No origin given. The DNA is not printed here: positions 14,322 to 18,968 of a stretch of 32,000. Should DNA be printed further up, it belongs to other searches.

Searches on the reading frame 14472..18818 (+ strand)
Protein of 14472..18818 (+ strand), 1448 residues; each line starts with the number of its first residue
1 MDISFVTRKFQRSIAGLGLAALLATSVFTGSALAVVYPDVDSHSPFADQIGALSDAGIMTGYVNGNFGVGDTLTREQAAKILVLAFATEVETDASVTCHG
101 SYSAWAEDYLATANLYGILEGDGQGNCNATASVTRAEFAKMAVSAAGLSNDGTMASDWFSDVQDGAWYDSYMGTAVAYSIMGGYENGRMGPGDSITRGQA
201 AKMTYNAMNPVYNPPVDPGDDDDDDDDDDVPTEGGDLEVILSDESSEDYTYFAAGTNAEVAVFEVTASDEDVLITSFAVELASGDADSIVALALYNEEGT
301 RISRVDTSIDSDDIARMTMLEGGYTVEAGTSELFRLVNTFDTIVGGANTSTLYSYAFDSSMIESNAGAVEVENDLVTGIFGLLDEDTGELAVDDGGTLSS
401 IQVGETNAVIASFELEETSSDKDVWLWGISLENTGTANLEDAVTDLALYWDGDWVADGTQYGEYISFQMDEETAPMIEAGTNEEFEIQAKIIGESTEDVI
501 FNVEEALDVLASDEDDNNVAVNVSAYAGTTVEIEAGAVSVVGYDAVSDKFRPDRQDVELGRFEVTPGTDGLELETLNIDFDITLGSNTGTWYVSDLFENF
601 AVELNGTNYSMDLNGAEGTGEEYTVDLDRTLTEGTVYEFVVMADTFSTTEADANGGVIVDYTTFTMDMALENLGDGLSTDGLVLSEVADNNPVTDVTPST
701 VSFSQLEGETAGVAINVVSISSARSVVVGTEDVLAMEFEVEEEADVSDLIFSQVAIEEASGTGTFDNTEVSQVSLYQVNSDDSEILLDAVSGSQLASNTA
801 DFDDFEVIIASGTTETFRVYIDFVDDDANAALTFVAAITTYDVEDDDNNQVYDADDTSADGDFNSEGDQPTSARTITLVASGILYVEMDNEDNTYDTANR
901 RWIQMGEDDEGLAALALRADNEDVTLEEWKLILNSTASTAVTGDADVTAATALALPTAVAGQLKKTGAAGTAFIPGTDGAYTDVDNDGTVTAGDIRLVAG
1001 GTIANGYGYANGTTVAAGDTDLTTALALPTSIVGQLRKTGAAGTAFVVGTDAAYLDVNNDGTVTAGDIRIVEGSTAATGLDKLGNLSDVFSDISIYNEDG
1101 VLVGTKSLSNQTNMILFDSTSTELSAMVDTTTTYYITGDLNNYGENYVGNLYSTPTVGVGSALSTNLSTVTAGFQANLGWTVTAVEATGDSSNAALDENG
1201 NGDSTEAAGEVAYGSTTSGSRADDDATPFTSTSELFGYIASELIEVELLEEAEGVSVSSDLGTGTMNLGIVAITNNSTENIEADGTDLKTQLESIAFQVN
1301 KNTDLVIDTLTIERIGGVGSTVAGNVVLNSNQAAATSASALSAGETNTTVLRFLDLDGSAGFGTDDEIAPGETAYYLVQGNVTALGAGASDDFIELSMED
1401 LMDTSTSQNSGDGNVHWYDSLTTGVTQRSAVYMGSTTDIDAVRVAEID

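Call 27: search_protein_families(library=pfam, proteins=[window:14472-18818:+], max_evalue=0.00001)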
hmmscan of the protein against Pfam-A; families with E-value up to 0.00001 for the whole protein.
window:14472-18818:+ (1448 aa): 2 families
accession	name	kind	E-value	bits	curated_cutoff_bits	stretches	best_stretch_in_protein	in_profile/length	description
PF00395.25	SLH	-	2.8e-28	98.1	20.8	2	37-79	2-44/44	S-layer homology domain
PF00404.24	Dockerin_1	-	4.1e-06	27.3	22.9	0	1050-1071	31-52/57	Dockerin type I domain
